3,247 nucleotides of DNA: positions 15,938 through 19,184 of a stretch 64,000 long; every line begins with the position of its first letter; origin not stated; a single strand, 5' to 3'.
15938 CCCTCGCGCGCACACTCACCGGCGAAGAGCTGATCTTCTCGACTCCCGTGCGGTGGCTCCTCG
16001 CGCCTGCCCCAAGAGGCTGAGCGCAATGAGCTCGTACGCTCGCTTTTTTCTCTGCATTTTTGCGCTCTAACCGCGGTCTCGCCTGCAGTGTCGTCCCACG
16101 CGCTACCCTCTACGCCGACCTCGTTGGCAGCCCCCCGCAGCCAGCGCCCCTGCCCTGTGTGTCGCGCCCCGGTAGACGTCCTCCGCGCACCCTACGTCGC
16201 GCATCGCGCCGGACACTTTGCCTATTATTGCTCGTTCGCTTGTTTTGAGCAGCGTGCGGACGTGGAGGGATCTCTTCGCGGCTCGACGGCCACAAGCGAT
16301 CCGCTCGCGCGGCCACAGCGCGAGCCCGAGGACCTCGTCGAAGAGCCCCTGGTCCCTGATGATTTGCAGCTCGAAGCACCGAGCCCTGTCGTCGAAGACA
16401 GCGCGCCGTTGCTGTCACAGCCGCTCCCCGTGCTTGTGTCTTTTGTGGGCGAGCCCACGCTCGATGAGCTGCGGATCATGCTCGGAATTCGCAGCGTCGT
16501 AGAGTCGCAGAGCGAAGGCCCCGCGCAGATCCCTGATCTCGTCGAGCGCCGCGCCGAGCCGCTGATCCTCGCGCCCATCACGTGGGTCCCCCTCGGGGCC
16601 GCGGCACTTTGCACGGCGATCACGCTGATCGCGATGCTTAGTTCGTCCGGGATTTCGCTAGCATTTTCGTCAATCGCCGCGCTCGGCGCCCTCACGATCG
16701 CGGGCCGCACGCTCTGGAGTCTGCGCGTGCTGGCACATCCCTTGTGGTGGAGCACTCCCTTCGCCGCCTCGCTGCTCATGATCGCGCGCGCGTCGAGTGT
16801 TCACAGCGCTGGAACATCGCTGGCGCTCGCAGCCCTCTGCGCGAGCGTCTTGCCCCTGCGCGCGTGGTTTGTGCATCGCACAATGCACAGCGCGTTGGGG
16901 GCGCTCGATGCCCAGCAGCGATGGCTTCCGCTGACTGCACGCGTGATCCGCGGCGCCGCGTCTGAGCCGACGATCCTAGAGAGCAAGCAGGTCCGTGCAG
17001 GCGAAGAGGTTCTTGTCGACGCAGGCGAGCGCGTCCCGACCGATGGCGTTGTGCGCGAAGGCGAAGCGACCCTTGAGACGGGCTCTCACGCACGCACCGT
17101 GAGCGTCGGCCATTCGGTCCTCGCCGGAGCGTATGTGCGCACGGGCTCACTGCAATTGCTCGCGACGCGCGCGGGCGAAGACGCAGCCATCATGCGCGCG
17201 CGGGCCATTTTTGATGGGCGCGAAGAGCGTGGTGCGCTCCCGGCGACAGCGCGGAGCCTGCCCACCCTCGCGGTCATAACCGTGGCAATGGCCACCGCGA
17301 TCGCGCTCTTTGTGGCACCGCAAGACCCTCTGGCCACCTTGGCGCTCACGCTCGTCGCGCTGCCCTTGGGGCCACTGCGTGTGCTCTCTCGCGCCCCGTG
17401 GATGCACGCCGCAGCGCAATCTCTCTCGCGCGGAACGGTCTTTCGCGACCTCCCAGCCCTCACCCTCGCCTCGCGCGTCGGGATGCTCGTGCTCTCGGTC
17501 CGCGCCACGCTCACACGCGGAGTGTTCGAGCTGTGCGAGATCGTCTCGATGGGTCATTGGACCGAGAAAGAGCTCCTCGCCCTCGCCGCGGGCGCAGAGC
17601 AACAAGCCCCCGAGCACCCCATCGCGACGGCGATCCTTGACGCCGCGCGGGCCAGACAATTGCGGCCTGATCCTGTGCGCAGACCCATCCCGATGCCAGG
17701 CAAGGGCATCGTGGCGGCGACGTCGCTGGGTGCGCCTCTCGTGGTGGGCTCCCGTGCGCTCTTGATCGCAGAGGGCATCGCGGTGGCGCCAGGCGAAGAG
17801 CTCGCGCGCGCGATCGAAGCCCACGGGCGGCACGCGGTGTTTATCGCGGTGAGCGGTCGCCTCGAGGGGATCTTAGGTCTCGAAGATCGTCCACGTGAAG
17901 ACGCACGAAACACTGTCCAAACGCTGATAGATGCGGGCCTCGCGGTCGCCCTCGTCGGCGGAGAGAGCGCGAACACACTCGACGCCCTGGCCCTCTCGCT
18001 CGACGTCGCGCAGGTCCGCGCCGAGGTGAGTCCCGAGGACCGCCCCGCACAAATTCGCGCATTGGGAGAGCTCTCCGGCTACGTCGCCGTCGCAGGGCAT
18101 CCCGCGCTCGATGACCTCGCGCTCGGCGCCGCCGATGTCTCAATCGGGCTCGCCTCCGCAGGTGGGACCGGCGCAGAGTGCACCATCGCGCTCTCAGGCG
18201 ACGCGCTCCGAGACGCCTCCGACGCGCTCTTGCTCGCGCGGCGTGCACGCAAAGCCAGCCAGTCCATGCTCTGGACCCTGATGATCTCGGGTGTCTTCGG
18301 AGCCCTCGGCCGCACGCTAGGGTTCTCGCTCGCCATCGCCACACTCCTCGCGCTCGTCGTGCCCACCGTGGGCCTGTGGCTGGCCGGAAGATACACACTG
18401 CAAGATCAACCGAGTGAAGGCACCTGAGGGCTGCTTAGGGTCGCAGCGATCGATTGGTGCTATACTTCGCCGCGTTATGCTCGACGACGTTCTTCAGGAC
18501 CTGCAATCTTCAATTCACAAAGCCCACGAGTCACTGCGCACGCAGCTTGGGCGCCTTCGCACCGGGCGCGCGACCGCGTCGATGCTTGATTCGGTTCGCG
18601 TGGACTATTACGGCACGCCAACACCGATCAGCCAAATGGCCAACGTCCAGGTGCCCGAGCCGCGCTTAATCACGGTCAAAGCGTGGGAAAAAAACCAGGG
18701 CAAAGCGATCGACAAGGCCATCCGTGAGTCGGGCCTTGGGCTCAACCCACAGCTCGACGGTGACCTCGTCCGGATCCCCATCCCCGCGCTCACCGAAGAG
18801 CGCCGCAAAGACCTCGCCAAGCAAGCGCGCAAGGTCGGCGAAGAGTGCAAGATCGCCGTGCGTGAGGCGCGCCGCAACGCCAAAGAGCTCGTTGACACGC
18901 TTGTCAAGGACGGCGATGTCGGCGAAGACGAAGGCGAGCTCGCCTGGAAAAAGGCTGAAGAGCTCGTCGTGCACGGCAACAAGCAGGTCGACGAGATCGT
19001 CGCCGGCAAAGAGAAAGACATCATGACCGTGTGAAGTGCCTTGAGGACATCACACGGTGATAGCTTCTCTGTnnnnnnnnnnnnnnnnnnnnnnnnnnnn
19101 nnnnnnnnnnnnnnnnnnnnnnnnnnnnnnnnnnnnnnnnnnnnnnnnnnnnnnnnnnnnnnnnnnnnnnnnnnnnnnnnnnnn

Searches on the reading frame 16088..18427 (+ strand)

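Call 36: search_protein_families(library=pfam, proteins=[window:16088-18427:+], max_evalue=0.0001)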
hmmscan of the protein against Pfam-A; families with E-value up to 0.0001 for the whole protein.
window:16088-18427:+ (779 aa): 2 families
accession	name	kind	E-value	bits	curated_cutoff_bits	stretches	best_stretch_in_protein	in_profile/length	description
PF00122.25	E1-E2_ATPase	-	1.8e-11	44.3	28.1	1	281-427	4-161/181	E1-E2 ATPase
PF00702.32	Hydrolase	-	1.6e-05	25.8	26.4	1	474-660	11-168/191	haloacid dehalogenase-like hydrolase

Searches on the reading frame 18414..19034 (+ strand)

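Call 36: search_protein_families(library=pfam, proteins=[window:18414-19034:+], max_evalue=0.0001)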
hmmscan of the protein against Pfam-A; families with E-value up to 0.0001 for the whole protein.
window:18414-19034:+ (206 aa): 1 family
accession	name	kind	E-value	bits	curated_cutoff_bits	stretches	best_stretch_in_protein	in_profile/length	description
PF01765.24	RRF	-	2.6e-58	196.9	29.7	1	42-204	2-164/164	Ribosome recycling factor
